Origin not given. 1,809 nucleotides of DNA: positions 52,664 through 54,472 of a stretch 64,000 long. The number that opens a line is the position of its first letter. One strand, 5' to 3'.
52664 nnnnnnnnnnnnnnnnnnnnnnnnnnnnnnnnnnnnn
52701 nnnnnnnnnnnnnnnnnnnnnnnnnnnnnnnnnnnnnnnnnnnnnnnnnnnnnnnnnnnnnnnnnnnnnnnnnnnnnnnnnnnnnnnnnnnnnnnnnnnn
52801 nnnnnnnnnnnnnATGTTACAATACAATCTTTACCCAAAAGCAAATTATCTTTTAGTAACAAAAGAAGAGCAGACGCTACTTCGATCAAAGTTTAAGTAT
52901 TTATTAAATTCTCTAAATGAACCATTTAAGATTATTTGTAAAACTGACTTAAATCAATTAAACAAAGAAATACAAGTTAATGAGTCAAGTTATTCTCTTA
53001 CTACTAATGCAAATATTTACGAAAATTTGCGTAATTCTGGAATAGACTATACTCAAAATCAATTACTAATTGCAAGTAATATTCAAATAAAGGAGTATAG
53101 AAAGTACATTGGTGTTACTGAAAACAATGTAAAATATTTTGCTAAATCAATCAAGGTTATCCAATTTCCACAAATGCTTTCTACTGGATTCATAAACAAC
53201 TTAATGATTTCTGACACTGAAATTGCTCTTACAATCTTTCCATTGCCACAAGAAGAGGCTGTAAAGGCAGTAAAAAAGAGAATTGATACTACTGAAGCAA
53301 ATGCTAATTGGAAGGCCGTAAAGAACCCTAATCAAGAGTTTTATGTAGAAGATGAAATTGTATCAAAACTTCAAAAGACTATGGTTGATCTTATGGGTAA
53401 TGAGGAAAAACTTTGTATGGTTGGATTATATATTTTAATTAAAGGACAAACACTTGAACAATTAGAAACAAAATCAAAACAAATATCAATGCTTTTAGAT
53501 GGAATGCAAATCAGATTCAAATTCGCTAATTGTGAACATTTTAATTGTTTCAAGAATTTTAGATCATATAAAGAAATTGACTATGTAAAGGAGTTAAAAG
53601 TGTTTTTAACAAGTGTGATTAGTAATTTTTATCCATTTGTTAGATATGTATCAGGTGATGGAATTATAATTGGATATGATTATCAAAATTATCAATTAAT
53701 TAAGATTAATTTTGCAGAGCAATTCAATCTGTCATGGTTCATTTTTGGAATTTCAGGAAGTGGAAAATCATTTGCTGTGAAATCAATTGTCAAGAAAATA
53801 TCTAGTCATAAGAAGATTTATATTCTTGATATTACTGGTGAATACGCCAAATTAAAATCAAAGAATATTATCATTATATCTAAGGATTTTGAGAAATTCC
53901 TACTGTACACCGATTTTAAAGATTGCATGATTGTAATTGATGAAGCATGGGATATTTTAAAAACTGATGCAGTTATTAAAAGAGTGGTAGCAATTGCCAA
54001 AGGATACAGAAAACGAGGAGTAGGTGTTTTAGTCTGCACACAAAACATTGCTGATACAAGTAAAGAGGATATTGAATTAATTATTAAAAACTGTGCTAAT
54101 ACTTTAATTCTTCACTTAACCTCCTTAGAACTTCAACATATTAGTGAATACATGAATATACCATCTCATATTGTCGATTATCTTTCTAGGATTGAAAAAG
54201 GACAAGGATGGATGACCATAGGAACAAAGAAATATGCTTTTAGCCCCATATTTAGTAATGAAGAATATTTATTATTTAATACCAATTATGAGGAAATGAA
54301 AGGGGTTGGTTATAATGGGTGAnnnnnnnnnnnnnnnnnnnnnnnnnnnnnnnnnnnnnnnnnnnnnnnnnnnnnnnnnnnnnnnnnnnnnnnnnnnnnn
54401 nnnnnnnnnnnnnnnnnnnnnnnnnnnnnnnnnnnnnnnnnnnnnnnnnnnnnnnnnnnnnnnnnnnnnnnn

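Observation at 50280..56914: Gram-positive type IV secretion (conjugation-like) module carried by the phage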

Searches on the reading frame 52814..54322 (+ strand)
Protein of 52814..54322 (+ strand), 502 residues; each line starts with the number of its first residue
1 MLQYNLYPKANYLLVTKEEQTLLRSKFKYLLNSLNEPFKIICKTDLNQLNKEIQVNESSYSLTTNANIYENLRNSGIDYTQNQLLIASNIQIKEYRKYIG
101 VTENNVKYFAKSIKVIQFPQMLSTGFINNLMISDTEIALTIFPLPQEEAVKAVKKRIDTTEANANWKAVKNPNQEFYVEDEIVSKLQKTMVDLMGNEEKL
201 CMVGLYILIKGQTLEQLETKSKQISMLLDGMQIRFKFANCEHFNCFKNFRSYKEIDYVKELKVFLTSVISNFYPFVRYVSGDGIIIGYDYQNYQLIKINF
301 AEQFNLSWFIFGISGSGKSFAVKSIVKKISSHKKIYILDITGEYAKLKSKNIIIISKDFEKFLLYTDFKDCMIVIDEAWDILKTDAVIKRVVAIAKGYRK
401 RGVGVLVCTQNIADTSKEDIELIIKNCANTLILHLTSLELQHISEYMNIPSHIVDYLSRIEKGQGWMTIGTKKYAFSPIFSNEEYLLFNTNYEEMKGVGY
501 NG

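Call 6: search_protein_families(library=pfam, proteins=[window:52814-54322:+], max_evalue=0.1)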
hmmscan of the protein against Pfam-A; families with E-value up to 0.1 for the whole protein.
window:52814-54322:+ (502 aa): 14 families
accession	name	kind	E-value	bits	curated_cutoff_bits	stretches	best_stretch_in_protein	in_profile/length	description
PF01935.23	DUF87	-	2.1e-09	38.3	23.2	1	297-377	15-103/220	Helicase HerA, central domain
PF12846.13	AAA_10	-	5e-06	26.2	27.5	1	345-464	215-336/362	AAA-like domain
PF19044.6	P-loop_TraG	-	8e-06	25.2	25.8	2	305-347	29-72/413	TraG P-loop domain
PF13173.12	AAA_14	-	0.00014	22.3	27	1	309-395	6-88/129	AAA domain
PF00004.35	AAA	-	0.0045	17.9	21.2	1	310-399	3-96/131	ATPase family associated with various cellular activities (AAA)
PF00005.33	ABC_tran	-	0.012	16.7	25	0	308-358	14-67/137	ABC transporter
PF00910.28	RNA_helicase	-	0.013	16.4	21.5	0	309-360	2-59/105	RNA helicase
PF01637.24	ATPase_2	-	0.015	15.5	33.2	1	305-351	20-68/225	ATPase domain predominantly from Archaea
PF05673.19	DUF815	-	0.016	14.8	23.8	1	307-367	55-114/249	Protein of unknown function (DUF815)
PF20030.5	bpMoxR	-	0.046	13.2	27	0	15-52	48-85/205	MoxR domain in the MoxR-vWA-beta-propeller ternary systems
PF13401.12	AAA_22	-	0.048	14.4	27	0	309-332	9-32/130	AAA domain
PF05970.20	PIF1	-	0.048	13.7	25.9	0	307-337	24-54/223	PIF1-like helicase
PF05707.18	Zot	-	0.053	13.4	20.3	0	312-417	7-133/197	Zonular occludens toxin (Zot)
PF12696.13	TraG-D_C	-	0.091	13.1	22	0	372-441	3-73/126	TraM recognition site of TraD and TraG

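Call 7: search_protein_families(library=phrogs, proteins=[window:52814-54322:+], max_evalue=0.01)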
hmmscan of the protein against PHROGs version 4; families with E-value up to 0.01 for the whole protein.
window:52814-54322:+ (502 aa): 3 families
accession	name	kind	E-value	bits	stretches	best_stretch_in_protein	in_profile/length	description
phrog_2666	-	head and packaging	5.6e-30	105.5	1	108-450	140-500/555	terminase large subunit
phrog_197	-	moron, auxiliary metabolic gene and host takeover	1.3e-05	25.8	1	309-414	30-148/486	Zot-like toxin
phrog_11271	-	head and packaging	0.0045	17.9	0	332-414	48-134/145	head morphogenesis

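Call 9: search_dna_similar(query=window:52814-54322:+, collection=phages, mode=protein, max_rows=30)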
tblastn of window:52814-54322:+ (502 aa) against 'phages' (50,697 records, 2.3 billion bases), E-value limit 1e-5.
Records with a match: 3; places in all: 3; records where one place covers at least 80% of the query: 0.
Best place of each record, by identity: <60% 3.
By first word of the organism name: Bacillus 2; Bacteriophage 1.
By host as written in the record: Bacillus megaterium str. ATCC 43725 2; - 1.
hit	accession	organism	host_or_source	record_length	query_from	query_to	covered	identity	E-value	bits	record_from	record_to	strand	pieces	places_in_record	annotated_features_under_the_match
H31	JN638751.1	Bacillus phage G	Bacillus megaterium str. ATCC 43725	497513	108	495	77%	26.4%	3e-21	103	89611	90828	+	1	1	155: gp155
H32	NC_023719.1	Bacillus phage G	Bacillus megaterium str. ATCC 43725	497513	108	495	77%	26.4%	3e-21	103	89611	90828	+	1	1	155: gp155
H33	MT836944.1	Bacteriophage sp.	human fecal samples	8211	129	317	38%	24.5%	6e-6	55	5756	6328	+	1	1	record has no annotation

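Call 19: search_solved_structures(query=window:52814-54322:+, max_evalue=1)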
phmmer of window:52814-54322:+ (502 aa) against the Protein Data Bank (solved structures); distinct sequences matched with E-value up to 1: 4.
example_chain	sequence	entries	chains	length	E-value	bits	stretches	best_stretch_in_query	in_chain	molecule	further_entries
4ag5_A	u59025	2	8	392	2.7e-06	29.7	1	371-474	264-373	TYPE IV SECRETORY PATHWAY VIRB4 COMPONENTS-LIKE PROTEIN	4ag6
6yug_A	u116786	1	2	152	0.72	11.8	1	383-417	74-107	Diamine acetyltransferase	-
8wiv_A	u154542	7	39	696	0.81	11.6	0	310-346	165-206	Helicase HerA central domain-containing protein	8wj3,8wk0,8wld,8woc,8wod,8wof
8j4u_M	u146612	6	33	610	0.84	11.6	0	308-346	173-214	Nucleoside triphosphate hydrolase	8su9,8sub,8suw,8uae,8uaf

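Call 21: search_protein_families(library=ncbifam, proteins=[window:52814-54322:+], max_evalue=0.1)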
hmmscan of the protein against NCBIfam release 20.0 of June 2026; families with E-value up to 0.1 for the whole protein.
window:52814-54322:+ (502 aa): 11 families
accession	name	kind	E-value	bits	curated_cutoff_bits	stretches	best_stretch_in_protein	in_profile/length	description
NF045975.1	VirB4_plasma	equivalog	3.8e-30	104.3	590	2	11-350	229-561/894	Mbov_0397 family ICE element conjugal transfer ATPase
NF045971.1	conju_CD1110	equivalog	1.5e-28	99.5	325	2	12-350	116-462/752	VirB4-like conjugal transfer ATPase, CD1110 family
NF041017.1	DNA_import_CedB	equivalog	2e-13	49.8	700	2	188-342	158-314/590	DNA import protein CedB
TIGR03744.1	traC_PFL_4706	equivalog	1.8e-09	36.1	520.6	2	367-449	730-811/892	conjugative transfer ATPase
NF010447.0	PRK13873.1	equivalog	6.1e-07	27.8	1020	1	364-433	632-702/815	conjugal transfer protein TrbE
TIGR00929.1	VirB4_CagE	subfamily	6.3e-06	24.7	643.1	1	362-433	627-698/792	VirB4 family type IV secretion/conjugal transfer ATPase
NF042943.1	HerA_antiphage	equivalog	0.00011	20.9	800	1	283-346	134-199/566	anti-phage-associated helicase HerA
NF010466.0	PRK13891.1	subfamily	0.00082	17.4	1322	1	369-432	687-750/852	conjugal transfer protein TrbE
NF010404.0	PRK13830.1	subfamily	0.0029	15.4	810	1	370-432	653-715/818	conjugal transfer protein TrbE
TIGR03925.1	T7SS_EccC_b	equivalog_domain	0.025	12.9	346.55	1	281-333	339-389/564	type VII secretion protein EccCb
NF047576.1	opine_ATP_CntF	equivalog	0.035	13.4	385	0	303-328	28-53/264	staphylopine uptake ABC transporter ATP-binding protein CntF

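Call 24: find_homologous_proteins(query=window:52814-54322:+, max_evalue=0.00001)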
Query window:52814-54322:+ (502 aa): 11 proteins with E <= 0.00001 among 7353 candidates.
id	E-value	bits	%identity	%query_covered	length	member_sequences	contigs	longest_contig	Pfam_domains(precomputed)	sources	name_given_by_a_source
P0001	0.0e+0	1021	92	100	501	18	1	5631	PF13173.13,PF19044.7,PF01935.24,PF12846.14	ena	-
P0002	2.5e-264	895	83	96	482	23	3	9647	PF13173.13,PF19044.7,PF01935.24,PF12846.14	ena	-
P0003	3.4e-264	895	82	96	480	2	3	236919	PF13173.13,PF19044.7,PF01935.24,PF12846.14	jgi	-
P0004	6.8e-250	848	77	97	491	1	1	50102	PF13173.13,PF19044.7,PF01935.24,PF12846.14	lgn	-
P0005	1.5e-249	847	74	100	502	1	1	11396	PF19044.7,PF01935.24,PF12846.14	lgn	-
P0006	4.0e-246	835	76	97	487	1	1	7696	PF13173.13,PF19044.7,PF01935.24,PF12846.14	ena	-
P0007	7.1e-240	815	75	97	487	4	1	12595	PF01935.24,PF12846.14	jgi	-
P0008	2.1e-238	810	74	97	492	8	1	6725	PF13173.13,PF19044.7,PF01935.24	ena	-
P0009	3.1e-186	638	85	67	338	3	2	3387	PF13173.13,PF19044.7,PF01935.24,PF12846.14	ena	-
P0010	2.0e-13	68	24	48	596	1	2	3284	PF19044.7,PF01935.24,PF12846.14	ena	-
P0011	2.0e-9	55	21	46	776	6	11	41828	PF19044.7,PF01935.24,PF12846.14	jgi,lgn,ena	-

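Call 26: find_encoding_contigs(protein=P0003, flank=10000, max_places=3)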
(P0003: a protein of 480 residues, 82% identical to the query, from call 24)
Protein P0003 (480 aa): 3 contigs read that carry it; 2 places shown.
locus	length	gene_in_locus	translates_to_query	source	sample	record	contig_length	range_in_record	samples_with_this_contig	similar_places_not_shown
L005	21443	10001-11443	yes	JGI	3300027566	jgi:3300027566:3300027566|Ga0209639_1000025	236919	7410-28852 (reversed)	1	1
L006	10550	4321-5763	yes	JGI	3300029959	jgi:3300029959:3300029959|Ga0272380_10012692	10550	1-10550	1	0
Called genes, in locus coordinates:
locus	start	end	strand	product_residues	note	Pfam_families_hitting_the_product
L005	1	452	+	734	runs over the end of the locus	PF00521:DNA_topoisoIV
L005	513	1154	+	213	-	PF02511:Thy1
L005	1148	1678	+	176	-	-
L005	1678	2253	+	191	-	PF06941:NT5C (weak)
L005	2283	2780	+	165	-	-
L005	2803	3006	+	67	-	-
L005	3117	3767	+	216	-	-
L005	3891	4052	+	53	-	-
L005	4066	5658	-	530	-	PF00239:Resolvase, PF07508:Recombinase, PF13408:Zn_ribbon_recom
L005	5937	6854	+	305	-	PF17989:ALP_N, PF21522:MreB-like_C (faint)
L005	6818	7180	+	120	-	-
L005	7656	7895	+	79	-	-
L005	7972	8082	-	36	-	-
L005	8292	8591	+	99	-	-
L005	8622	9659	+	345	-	-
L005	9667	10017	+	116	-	-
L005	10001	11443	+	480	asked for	PF13173:AAA_14 (faint), PF01935:DUF87, PF19044:P-loop_TraG (faint), PF12846:AAA_10 (faint)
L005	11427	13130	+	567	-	-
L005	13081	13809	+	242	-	PF13814:Replic_Relax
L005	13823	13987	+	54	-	-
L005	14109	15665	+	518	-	PF14072:DndB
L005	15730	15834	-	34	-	-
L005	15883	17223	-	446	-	-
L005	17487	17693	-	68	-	PF18903:DUF5659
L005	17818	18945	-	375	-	PF02498:Bro-N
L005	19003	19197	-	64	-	-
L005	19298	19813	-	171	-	-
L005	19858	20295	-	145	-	-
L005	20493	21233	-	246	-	PF00959:Phage_lysozyme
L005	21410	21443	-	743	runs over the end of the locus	-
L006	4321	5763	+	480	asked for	PF13173:AAA_14 (faint), PF01935:DUF87, PF19044:P-loop_TraG (faint), PF12846:AAA_10 (faint)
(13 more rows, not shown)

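Call 38: search_protein_representatives(alignment_id=A1)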
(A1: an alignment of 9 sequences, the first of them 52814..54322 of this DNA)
Query: 9 sequences, 489 profile positions. Proteins with E-value up to 0.001 (for the whole library): 1138; up to 1e-10: 228; up to 1e-30: 3. The best 150 are listed.
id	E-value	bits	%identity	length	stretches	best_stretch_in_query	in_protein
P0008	5.6e-290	978.5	-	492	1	1-489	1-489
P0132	2.5e-104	366.2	-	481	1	8-485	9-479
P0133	4.2e-36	141.2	-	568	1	5-480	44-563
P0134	3.3e-26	108.5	-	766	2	86-335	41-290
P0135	1.4e-25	106.5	-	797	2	94-335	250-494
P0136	1.9e-25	106.0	-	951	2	90-334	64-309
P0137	2.2e-25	105.8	-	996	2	79-390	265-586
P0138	3.9e-25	105.0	-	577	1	33-482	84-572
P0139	4.2e-25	104.9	-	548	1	78-478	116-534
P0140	7.5e-25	104.0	-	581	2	94-335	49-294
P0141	4.3e-24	101.5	-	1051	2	95-337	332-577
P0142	6.0e-24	101.1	-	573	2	243-390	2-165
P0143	1.5e-23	99.8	-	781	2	96-334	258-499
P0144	1.2e-22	96.7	-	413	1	14-344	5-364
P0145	1.7e-22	96.3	-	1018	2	96-343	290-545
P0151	3.8e-20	88.5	-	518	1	5-478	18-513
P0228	4.5e-14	68.5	-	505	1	13-483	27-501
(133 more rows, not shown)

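Call 40: find_encoding_contigs(protein=P0132, flank=10000, max_places=2)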
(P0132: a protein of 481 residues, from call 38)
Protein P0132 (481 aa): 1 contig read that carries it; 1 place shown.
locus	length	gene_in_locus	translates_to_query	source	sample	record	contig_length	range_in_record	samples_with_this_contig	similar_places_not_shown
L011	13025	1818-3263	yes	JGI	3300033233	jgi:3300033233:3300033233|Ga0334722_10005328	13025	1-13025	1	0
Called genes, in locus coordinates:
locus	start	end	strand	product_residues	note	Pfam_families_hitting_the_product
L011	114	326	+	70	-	-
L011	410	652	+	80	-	-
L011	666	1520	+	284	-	-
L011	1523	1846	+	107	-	-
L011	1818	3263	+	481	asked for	PF19044:P-loop_TraG (faint), PF01935:DUF87, PF12846:AAA_10 (faint)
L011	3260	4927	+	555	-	-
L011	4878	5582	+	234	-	PF13814:Replic_Relax (faint)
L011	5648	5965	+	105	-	PF13411:MerR_1 (faint)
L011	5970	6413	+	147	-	-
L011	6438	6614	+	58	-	-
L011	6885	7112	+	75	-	-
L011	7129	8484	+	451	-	PF08279:HTH_11 (faint)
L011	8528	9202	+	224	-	PF00308:Bac_DnaA (weak), PF01695:IstB_IS21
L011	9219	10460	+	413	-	PF03796:DnaB_C, PF06745:ATPase, PF13481:AAA_25 (weak)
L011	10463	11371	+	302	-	PF01807:Zn_ribbon_DnaG, PF01751:Toprim (weak), PF13155:Toprim_2, PF13662:Toprim_4 (weak)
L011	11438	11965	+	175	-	PF04542:Sigma70_r2 (weak)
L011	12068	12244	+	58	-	-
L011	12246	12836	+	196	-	-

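Call 41: find_encoding_contigs(protein=P0133, flank=10000, max_places=2)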
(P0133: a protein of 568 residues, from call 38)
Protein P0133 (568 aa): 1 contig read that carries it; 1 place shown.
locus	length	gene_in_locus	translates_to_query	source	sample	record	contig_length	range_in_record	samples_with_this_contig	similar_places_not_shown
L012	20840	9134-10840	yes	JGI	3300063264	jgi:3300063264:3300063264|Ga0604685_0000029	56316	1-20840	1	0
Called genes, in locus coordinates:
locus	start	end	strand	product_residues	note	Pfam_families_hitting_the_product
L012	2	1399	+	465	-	?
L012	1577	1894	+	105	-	-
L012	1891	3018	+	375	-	PF00091:Tubulin, PF13809:Tubulin_2 (weak)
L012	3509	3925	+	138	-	-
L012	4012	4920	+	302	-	-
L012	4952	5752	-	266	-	PF13814:Replic_Relax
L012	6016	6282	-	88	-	-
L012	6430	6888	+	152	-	PF18894:PhageMetallopep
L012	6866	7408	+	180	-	PF18895:T4SS_pilin (weak)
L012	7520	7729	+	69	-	-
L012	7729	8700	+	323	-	PF19597:TrbL_4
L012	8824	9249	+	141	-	-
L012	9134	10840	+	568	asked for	PF13401:AAA_22 (faint), PF01935:DUF87, PF12846:AAA_10 (faint), PF19044:P-loop_TraG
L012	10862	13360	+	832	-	PF26449:DUF8128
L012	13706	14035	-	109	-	-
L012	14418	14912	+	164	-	-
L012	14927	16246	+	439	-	-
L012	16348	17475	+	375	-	PF02369:Big_1 (faint), PF13620:CarboxypepD_reg (faint), PF17210:SdrD_B (faint), PF22904:NOMO1-like_2nd (faint)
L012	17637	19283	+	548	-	-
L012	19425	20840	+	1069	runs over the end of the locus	PF09377:SBDS_domain_II (faint)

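Call 49: find_related_loci(query=A1, collection=viral_contigs, flank=10000)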
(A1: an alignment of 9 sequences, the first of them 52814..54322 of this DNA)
Query A1 (502 aa) in viral_contigs; peptide patterns used: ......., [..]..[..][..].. (x = any residue, [..] = any of these).
500 stretches matched a pattern; 8 encode a relative of the query (tblastn E <= 1e-3); 8 distinct loci.
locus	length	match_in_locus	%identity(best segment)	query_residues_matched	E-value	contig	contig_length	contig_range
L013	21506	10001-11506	92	1-502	0e+0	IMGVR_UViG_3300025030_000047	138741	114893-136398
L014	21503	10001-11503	91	1-502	0e+0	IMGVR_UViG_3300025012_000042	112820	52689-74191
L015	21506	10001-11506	85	1-502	0e+0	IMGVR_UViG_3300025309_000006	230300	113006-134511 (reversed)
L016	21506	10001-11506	85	1-502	0e+0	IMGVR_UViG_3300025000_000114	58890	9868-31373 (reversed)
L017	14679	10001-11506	85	1-502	0e+0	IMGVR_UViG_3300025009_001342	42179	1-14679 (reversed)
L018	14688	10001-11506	85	1-502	0e+0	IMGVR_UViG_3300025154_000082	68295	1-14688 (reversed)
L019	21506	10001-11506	85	1-502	0e+0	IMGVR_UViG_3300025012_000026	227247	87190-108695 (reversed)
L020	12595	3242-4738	75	1-498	0e+0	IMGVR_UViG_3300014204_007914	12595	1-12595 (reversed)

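Call 73: find_related_loci(query=A1, collection=genome_contigs, flank=10000)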
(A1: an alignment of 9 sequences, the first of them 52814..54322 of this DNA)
Query A1 (502 aa) in genome_contigs; peptide patterns used: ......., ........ (x = any residue, [..] = any of these).
142 stretches matched a pattern, but none encodes a relative of the query by tblastn (E <= 1e-3).

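Call 88: search_dna_similar(query=window:52880-54322:+, collection=plasmids, mode=protein, max_rows=20, max_evalue=0.001)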
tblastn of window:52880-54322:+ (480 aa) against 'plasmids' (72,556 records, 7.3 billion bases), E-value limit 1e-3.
Records with a match: 9; places in all: 9; records where one place covers at least 80% of the query: 0.
Best place of each record, by identity: <60% 9.
By first word of the organism name: Paenibacillus 2; Subdoligranulum 2; Pontibacillus 1; Cohnella 1; Monoglobus 1; Priestia 1; Embleya 1.
By predicted mobility (MOB-suite, as given by PLSDB): non-mobilizable 9.
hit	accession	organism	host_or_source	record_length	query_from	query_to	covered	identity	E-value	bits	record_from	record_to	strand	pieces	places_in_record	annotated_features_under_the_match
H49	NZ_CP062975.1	Pontibacillus sp. ALD_SL1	mangrove mud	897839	81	480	73%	22.4%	7e-5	105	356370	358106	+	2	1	VirB4-like conjugal transfer ATPase, CD1110 family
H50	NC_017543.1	Paenibacillus polymyxa M1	-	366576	44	295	53%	24.4%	8e-4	50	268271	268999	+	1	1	DUF87 domain-containing protein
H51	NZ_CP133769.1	Paenibacillus polymyxa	soybean,single cell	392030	44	295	53%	24.4%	1e-3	50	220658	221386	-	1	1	DUF87 domain-containing protein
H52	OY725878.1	Subdoligranulum variabile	-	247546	84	295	44%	23.3%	7e-4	50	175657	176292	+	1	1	record has no annotation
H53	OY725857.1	Subdoligranulum variabile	-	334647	102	295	40%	25.4%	9e-6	56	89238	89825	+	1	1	none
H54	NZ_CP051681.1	Cohnella herbarum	cell culture,Fermented liquor based on ...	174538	115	295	38%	24.2%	4e-6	57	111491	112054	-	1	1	VirB4-like conjugal transfer ATPase, CD1110 family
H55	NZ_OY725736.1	Monoglobus pectinilyticus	-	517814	87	295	44%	20.5%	2e-4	52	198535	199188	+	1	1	VirB4-like conjugal transfer ATPase, CD1110 family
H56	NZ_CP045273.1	Priestia megaterium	pure culture,Paper surface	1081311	345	474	27%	27.7%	6e-5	54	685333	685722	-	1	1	none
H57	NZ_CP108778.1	Embleya sp. NBC_00896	-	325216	345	473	27%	23.1%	1e-5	56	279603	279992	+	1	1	ATP-binding protein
